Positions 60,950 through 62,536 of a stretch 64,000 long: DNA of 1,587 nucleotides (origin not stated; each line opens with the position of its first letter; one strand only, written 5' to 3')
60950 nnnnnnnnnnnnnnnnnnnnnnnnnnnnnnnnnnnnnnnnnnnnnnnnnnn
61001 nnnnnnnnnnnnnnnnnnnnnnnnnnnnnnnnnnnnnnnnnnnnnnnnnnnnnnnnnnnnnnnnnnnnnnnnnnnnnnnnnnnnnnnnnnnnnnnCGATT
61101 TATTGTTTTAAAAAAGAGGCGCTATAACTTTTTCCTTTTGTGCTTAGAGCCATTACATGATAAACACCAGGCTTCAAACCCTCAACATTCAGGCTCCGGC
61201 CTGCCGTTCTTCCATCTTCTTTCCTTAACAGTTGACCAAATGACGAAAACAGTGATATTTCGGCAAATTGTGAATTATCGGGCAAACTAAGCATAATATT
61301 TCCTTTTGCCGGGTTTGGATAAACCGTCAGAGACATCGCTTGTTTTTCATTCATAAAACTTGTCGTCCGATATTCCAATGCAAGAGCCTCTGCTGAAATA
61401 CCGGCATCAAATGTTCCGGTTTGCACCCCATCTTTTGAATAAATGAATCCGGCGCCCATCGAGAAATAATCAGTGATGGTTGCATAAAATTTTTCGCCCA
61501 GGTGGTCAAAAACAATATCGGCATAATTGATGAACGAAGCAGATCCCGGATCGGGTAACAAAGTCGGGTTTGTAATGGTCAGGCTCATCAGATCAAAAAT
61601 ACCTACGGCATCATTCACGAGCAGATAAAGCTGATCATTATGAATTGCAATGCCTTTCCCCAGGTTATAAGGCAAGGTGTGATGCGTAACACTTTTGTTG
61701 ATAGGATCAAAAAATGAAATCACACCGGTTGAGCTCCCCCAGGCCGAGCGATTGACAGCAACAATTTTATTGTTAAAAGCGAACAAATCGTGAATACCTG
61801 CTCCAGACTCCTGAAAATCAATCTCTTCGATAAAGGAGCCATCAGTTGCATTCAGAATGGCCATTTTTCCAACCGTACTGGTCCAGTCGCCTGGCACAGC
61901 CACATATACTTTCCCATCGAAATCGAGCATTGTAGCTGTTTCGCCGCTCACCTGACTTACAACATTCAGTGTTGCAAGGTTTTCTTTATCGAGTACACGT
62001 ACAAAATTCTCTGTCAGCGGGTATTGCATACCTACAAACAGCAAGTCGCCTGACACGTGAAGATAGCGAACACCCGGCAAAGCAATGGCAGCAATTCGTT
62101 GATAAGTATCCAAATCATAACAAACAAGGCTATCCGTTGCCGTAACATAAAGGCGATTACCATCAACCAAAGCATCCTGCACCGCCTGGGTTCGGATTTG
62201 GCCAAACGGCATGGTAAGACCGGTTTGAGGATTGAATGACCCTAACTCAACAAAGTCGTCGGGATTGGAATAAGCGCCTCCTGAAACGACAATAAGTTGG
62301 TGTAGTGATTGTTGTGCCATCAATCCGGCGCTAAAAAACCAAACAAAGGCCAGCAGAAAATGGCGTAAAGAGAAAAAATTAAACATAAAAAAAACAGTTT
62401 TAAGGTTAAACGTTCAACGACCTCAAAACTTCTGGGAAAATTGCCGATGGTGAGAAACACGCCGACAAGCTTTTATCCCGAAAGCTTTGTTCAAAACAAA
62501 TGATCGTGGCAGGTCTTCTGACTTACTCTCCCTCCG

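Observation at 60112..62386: Two T9SS-sorted secreted proteins sit inside a cobalamin-riboswitch operon: candidate secreted or surface-tethered corrinoid scavengers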

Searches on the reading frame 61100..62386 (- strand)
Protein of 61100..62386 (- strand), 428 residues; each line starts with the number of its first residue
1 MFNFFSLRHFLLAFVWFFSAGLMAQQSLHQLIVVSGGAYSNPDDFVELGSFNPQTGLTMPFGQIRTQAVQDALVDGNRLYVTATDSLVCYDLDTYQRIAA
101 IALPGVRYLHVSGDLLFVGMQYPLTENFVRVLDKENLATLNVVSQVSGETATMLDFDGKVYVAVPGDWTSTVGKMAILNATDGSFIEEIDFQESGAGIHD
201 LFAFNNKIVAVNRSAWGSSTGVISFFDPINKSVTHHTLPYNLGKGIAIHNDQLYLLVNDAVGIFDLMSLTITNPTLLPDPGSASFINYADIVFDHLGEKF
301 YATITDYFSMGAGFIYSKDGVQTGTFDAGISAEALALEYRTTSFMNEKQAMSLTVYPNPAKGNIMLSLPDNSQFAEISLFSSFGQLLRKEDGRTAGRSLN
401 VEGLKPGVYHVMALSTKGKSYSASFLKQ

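Call 3: search_protein_families(library=pfam, proteins=[window:61100-62386:-], max_evalue=0.1)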
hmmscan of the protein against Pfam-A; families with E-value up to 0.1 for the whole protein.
window:61100-62386:- (428 aa): 2 families
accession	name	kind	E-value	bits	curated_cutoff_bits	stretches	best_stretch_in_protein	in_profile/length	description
PF18962.6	Por_Secre_tail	-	3.7e-09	37.2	27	1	355-419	1-68/75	Secretion system C-terminal sorting domain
PF04053.20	B-prop_COPA_B_2nd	-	0.029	14.3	57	1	70-135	109-174/248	COPA/B second beta-propeller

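Call 4: search_protein_families(library=ncbifam, proteins=[window:61100-62386:-], max_evalue=0.1)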
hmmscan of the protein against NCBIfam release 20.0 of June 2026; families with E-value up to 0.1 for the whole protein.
window:61100-62386:- (428 aa): 2 families
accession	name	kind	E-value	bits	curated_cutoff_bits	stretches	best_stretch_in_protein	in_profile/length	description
TIGR04183.1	Por_Secre_tail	domain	3.2e-08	33.4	23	1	355-428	1-72/72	T9SS type A sorting domain-containing protein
NF038113.1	T9SSA_dep_M36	equivalog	6.4e-05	21.3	885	1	344-422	784-863/869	T9SS-dependent M36 family metallopeptidase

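Call 6: search_solved_structures(query=window:61100-62386:-, max_evalue=10, show_alignments=1)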
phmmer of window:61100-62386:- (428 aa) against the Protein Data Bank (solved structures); distinct sequences matched with E-value up to 10: 2.
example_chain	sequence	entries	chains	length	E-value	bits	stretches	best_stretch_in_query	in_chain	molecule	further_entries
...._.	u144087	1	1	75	0.0002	23.7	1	354-410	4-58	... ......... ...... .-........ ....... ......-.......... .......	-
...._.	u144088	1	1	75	0.45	12.7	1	353-412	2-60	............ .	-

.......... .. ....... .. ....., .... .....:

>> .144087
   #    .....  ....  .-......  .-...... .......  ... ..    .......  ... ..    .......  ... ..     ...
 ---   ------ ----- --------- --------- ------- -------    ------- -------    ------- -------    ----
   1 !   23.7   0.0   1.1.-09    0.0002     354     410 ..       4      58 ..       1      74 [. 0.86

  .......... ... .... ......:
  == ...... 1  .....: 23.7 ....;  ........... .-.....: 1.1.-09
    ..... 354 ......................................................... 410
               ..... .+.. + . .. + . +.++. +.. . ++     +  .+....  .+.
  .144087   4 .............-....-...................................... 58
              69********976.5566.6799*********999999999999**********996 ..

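Call 13: search_solved_structures(query=A1, max_evalue=10, show_alignments=2)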
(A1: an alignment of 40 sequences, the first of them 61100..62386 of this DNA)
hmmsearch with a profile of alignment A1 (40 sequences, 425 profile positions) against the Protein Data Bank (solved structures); distinct sequences matched with E-value up to 10: 50.
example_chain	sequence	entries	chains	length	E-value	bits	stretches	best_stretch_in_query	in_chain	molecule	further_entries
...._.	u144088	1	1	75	3e-11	45.8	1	350-424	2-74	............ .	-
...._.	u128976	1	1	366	1.1e-10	44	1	335-420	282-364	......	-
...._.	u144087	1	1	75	3.7e-09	38.9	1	350-425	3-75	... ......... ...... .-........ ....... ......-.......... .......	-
5jvk_A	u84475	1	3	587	5.4e-08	35.1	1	347-425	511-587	Uncharacterized protein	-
9whd_A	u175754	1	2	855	2.1e-07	33.1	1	346-424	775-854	GH167 glycoside hydrolase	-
5uyt_A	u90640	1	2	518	3.2e-06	29.2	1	343-423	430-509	Ice-binding protein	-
8qb1_A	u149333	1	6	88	4.6e-06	28.7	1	350-425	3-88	Mirolase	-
8h97_A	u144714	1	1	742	5.5e-06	28.5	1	341-424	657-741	Beta-agarase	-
3sd2_A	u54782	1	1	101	0.048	15.5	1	359-415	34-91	Putative member of DUF3244 protein family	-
3afc_A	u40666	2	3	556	0.28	13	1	65-94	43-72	Semaphorin-6A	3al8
3okw_A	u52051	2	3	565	0.29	12.9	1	65-94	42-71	Semaphorin-6A | Putative uncharacterized protein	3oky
5hfs_A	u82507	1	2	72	0.43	12.4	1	368-424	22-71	Gingipain R2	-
6wts_A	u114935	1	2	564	0.96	11.2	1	65-94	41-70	SEMA6A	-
7yen_A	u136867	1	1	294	1.1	11.1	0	202-253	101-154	Kelch-like ECH-associated protein 1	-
8q1q_A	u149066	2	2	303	1.1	11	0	202-253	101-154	Kelch-like ECH-associated protein 1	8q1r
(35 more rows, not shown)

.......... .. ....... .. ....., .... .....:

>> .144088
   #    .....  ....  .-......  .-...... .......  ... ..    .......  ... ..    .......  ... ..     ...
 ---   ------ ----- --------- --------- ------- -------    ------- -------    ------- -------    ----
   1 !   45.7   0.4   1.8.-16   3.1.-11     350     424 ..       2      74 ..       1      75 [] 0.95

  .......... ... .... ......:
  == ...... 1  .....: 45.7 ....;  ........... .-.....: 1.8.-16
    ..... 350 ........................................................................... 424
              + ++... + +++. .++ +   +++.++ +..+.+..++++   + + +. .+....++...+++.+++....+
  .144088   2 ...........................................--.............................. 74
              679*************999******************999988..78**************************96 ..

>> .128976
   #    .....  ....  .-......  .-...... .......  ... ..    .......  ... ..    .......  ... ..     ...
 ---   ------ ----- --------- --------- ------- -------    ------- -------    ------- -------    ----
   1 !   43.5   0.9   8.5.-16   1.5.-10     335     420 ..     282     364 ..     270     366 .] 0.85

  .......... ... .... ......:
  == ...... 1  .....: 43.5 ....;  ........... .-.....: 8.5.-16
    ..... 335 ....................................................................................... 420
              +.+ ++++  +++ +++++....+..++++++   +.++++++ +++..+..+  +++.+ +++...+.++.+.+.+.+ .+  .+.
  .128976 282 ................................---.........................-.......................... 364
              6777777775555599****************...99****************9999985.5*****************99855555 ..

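Call 14: search_protein_families(library=pfam, alignment_id=A1, max_evalue=0.01)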
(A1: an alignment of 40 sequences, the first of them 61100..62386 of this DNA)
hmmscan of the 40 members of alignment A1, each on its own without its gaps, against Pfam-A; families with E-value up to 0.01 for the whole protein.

A. member 1, window:61100-62386:- (428 aa): 1 family
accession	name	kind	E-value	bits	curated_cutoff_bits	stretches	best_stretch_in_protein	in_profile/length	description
PF18962.6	Por_Secre_tail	-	3.7e-09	37.2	27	1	355-419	1-68/75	Secretion system C-terminal sorting domain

B. families by the number of members that match (of 40 scanned): 13 families
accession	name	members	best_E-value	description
PF18962.6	Por_Secre_tail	40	3.9e-17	Secretion system C-terminal sorting domain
PF11589.14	DUF3244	9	2.8e-05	Domain of unknown function (DUF3244)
PF16819.11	DUF5074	5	2.1e-08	Domain of unknown function (DUF5074)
PF13360.13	PQQ_2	2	0.00082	Outer membrane protein assembly factor BamB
PF23775.1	Beta-prop_RIG_2nd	1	0.00051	RIG second beta-propeller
PF21544.3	PorZ_N_b_propeller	1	0.0017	TSS9, PorZ, N-terminal beta-propeller domain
PF16967.11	TcfC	1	0.002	E-set like domain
PF08309.17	LVIVD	1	0.0021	LVIVD repeat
PF13168.11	Poxvirus_B22R_C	1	0.0043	Poxvirus B22R protein C-terminal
PF25171.1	Beta-prop_WDR36-Utp21_1st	1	0.0043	WDR36/Utp21 first beta-propeller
PF21101.3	YqgU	1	0.0068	YqgU-like 6-bladed beta propeller domain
PF01938.26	TRAM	1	0.0071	TRAM domain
PF04053.20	B-prop_COPA_B_2nd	1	0.0099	COPA/B second beta-propeller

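Call 16: find_related_loci(query=A1, collection=genome_contigs, flank=8000)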
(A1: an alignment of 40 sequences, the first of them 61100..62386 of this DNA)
Query A1 (428 aa) in genome_contigs; peptide patterns used: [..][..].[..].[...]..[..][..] (x = any residue, [..] = any of these).
134 stretches matched a pattern; 110 encode a relative of the query (tblastn E <= 1e-3); the best 80 are kept; 80 distinct loci.
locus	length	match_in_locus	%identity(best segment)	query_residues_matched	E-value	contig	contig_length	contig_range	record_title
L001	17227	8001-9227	54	3-409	2e-146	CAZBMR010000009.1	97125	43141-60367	MAG TPA_asm: uncultured Lentimicrobiaceae bacterium isolate binchicken_co263_295 genome assembly, contig: NODE_35_length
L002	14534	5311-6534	53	22-428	3e-143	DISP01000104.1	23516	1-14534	MAG TPA_asm: Bacteroidales bacterium UBA6207 UBA6207_contig_46848, whole genome shotgun sequence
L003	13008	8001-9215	47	24-427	3e-124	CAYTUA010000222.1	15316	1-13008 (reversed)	MAG TPA_asm: uncultured Lentimicrobiaceae bacterium isolate SRP067234_co1_245 genome assembly, contig: k99_293886, whole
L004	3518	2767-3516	72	1-250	2e-123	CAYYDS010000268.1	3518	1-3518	MAG TPA_asm: uncultured Lentimicrobiaceae bacterium isolate SRP192927_co5_546 genome assembly, contig: NODE_66227_length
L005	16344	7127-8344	49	25-428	2e-130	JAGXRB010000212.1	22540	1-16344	MAG: Bacteroidetes bacterium isolate CROMO_A_64 c_000000564197, whole genome shotgun sequence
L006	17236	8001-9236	42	3-409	6e-104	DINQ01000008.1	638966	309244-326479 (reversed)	MAG TPA_asm: Bacteroidales bacterium UBA5536 UBA5536_contig_296, whole genome shotgun sequence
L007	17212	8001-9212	44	24-427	1e-101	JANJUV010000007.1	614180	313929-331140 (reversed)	MAG: Bacteroidales bacterium isolate RXS2_metabat.bin.32 RXS2_k141_22577, whole genome shotgun sequence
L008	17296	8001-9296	42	3-428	4e-101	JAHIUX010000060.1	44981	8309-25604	MAG: Bacteroidetes bacterium isolate MM_PC_MetaG.mb.41 MM_PC_MetaG.mb.41_k141_1484776, whole genome shotgun sequence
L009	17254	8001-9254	42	4-409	5e-101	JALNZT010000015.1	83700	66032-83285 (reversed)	MAG: Bacteroidales bacterium isolate SO_2017_LW2 bin 112 scaffold_101_c2_LW138R_2017, whole genome shotgun sequence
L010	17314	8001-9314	40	4-428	2e-97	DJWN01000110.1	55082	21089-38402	MAG TPA_asm: Bacteroidales bacterium UBA6229 UBA6229_contig_4617, whole genome shotgun sequence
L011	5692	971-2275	38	4-427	3e-92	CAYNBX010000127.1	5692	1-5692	MAG TPA_asm: uncultured Bacteroidales bacterium isolate binchicken_co164_191 genome assembly, contig: NODE_7102_length_5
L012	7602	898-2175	38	3-427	5e-91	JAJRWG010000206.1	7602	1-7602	MAG: Bacteroidetes bacterium isolate Dive96_bin2.160 k141_2325949, whole genome shotgun sequence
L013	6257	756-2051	37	1-428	6e-88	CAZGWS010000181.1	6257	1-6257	MAG TPA_asm: uncultured Lentimicrobiaceae bacterium isolate SRP128015_co1_32 genome assembly, contig: NODE_21943_length_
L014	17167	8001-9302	38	4-428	2e-87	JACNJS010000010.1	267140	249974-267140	MAG: Bacteroidetes bacterium isolate NIOZ-UU40 NIOZ-UU_NODE_6_length_267140_cov_12.9647, whole genome shotgun sequence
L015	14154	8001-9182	40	4-402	2e-86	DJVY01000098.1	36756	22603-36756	MAG TPA_asm: Bacteroidales bacterium UBA6244 UBA6244_contig_69447, whole genome shotgun sequence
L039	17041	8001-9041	38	5-347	4e-71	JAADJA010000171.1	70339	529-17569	MAG: Chlorobiota bacterium isolate M_MetaBat.92 contig-127_2518, whole genome shotgun sequence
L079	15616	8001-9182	28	28-428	4e-39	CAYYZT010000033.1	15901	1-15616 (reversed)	MAG TPA_asm: uncultured Chitinophaga sp. isolate SRP344714_co2_369 genome assembly, contig: NODE_9549_length_15901_cov_3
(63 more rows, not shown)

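Call 19: predict_structure(alignment_id=A1)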
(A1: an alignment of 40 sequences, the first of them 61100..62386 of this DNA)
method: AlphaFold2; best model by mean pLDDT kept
length: 428 residues; sequences in the alignment: 40
mean_pLDDT: 90.8   pTM: 0.75
mean pLDDT of the five models: 90.8, 90.7, 90.0, 89.6, 89.1
residues with pLDDT >= 90: 328; 70-90: 68; 50-70: 19; < 50: 13
segments of 3 or more residues with pLDDT < 50: 344-350
pLDDT, mean of each block of 10 residues (from residue 1): 63 70 72 78 80 93 87 97 95 95 95 98 94 97 97 98 90 97 98 96 98 93 98 98 97 98 98 97 92 97 87 96 93 94 50 89 92 93 91 84 96 92 95
secondary structure, 60 per line:
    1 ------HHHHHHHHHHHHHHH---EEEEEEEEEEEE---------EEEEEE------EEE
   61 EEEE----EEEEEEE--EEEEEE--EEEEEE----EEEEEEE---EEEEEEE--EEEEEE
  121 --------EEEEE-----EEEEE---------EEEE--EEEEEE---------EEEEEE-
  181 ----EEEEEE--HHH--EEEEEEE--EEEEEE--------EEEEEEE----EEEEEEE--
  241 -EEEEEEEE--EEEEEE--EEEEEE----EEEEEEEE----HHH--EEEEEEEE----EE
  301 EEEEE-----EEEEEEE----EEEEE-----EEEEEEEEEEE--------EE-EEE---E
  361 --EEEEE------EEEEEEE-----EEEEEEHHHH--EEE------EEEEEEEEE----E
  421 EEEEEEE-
elements in order: H7-21 E25-36 E46-51 E58-64 E69-75 E78-83 E86-91 E96-102 E106-112 E115-120 E129-133 E139-143 E153-156 E159-164 E174-179 E185-190 E198-204 E207-212 E221-227 E232-238 E242-249 E252-257 E260-265 E270-277 E287-294 E299-305 E311-317 E322-326 E332-342 E354-356 E363-367 E374-380 E386-391 H392-395 E398-400 E407-415 E420-427

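Call 25: fold_search(model_id=the predicted structure, library=pdb)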
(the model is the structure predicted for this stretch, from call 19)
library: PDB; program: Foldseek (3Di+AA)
matches with E <= 10: 1670; with E <= 0.001: 918
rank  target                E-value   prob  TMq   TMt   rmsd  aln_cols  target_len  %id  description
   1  8bmz_A                3.5e-15  1.00  0.59  0.74   3.8       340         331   14  Bacteroides thetaiotaomicron surface lipoprotein BT1954 bound to adenosylcobalamin (released 2023-08-16)
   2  3dsm                  3.7e-15  1.00  0.61  0.78   3.6       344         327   14  Crystal structure of the surface layer protein BACUNI_02894 from Bacteroides uniformis, Northeast Structural Genomics Co (released 2008-09-09)
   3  8bai_B                9.6e-15  1.00  0.58  0.76   3.9       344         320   14  The surface-exposed lipo-protein of BtuG2 in complex with cyanocobalamin. (released 2023-10-25)
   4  8bai_A                1.3e-14  1.00  0.59  0.76   3.9       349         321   14  The surface-exposed lipo-protein of BtuG2 in complex with cyanocobalamin. (released 2023-10-25)
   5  8bn0                  2.8e-14  1.00  0.58  0.72   3.7       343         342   15  Bacteroides thetaiotaomicron surface protein BT1954 bound to (released 2023-08-16)
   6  8okv_D                2.9e-14  1.00  0.59  0.76   3.9       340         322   14  lipoprotein BT2095 from Bacteroides thetaiotamicron bound to cyanocobalamin CnCbl (released 2023-09-20)
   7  8okv_A                4.4e-14  1.00  0.60  0.78   3.7       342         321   15  lipoprotein BT2095 from Bacteroides thetaiotamicron bound to cyanocobalamin CnCbl (released 2023-09-20)
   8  8bmy_A                5.9e-14  1.00  0.59  0.74   4.5       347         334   14  Bacteroides thetaiotaomicron surface lipoprotein bound to cyanocobalamin (released 2023-08-16)
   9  8okv_B                1.2e-13  1.00  0.60  0.76   4.2       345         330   14  lipoprotein BT2095 from Bacteroides thetaiotamicron bound to cyanocobalamin CnCbl (released 2023-09-20)
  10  8bmx_D                4.0e-13  1.00  0.62  0.78   3.3       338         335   15  Bacteroides thetaiotaomicron B12 TonB dependent transporter in complex with a surface lipoprotein (released 2023-09-20)
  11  8okv_C                8.2e-13  1.00  0.59  0.76   4.1       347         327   14  lipoprotein BT2095 from Bacteroides thetaiotamicron bound to cyanocobalamin CnCbl (released 2023-09-20)
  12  6g6m                  5.5e-12  1.00  0.49  0.63  13.0       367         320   11  Crystal structure of the computationally designed Tako8 protein in P42212 (released 2018-11-28)
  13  6y7o_A                1.4e-11  1.00  0.49  0.63  13.0       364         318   12  The complex between the eight-bladed symmetrical designer protein Tako8 and the silicotungstic acid Keggin (STA) (released 2020-12-16)
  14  6y7n_A                2.0e-11  1.00  0.49  0.63  13.1       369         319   11  The crystal structure of the eight-bladed symmetrical designer protein Tako8 in the presence of tellurotungstic Anders (released 2020-12-16)
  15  3ott_B                4.5e-11  1.00  0.48  0.29  13.9       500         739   11  Crystal Structure of the extracellular domain of the putative one component system BT4673 from B. thetaiotaomicron (released 2011-08-10)
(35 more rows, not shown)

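Call 38: find_encoding_contigs(protein=window:61100-62386:-, flank=10000, max_places=4)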
Protein window:61100-62386:- (428 aa): 23 contigs read that carry it; 4 places shown.
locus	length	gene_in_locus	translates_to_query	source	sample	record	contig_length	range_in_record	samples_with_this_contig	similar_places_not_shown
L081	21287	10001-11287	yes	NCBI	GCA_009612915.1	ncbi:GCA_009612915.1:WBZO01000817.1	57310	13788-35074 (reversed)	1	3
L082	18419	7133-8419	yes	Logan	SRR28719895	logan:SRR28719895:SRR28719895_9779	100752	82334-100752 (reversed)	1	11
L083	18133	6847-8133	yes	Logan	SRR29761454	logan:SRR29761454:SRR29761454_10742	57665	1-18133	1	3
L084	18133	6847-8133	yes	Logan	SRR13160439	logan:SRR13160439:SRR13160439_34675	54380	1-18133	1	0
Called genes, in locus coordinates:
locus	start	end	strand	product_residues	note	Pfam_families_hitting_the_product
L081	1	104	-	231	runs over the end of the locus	PF00687:Ribosomal_L1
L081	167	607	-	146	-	PF03946:Ribosomal_L11_N, PF00298:Ribosomal_L11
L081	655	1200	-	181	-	PF02357:NusG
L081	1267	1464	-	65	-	PF00584:SecE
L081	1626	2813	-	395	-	PF00009:GTP_EFTU, PF03144:GTP_EFTU_D2, PF03143:GTP_EFTU_D3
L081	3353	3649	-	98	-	PF02482:Ribosomal_S30AE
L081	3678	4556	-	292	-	PF02899:Phage_int_SAM_1, PF00589:Phage_integrase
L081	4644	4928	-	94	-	PF01165:Ribosomal_S21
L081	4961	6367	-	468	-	PF00930:DPPIV_N, PF26549:Tricorn_N (weak), PF02129:Peptidase_S15, PF20434:BD-FAE (faint), PF01738:DLH, PF12146:Hydrolase_4 (faint), PF12697:Abhydrolase_6 (faint), PF00326:Peptidase_S9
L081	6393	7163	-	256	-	-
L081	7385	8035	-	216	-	PF13505:OMP_b-brl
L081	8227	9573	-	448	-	PF14289:DUF4369 (faint), PF17127:DUF5106, PF00578:AhpC-TSA, PF13905:Thioredoxin_8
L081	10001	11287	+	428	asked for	PF18962:Por_Secre_tail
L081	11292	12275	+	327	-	PF18962:Por_Secre_tail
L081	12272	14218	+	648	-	PF07715:Plug (weak)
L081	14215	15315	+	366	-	PF16819:DUF5074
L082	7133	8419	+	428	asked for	PF18962:Por_Secre_tail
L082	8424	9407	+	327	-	PF18962:Por_Secre_tail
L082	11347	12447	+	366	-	PF16819:DUF5074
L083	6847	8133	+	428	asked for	PF18962:Por_Secre_tail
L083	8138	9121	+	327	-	PF18962:Por_Secre_tail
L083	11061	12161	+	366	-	PF16819:DUF5074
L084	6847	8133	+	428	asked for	PF18962:Por_Secre_tail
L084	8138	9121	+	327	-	PF18962:Por_Secre_tail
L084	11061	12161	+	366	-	PF16819:DUF5074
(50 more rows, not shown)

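Call 61: search_protein_families(library=pfam, proteins=[L079:9275-10885:+, L079:10907-11536:+, L039:7989-9695:+], max_evalue=0.01)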
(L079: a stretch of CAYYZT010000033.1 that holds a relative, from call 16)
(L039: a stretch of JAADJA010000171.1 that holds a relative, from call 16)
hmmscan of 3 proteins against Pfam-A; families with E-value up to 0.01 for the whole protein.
L079:9275-10885:+ (536 aa): 1 family
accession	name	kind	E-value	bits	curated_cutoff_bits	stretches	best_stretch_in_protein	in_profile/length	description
PF03781.23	FGE-sulfatase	-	5.3e-08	33.3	23.3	1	248-456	35-191/255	Sulfatase-modifying factor enzyme 1-like domain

L079:10907-11536:+ (209 aa): 0 families

L039:7989-9695:+ (568 aa): 1 family
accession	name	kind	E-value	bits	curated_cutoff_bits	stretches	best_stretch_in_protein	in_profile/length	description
PF18962.6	Por_Secre_tail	-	1.7e-14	54.3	27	1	498-566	1-74/75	Secretion system C-terminal sorting domain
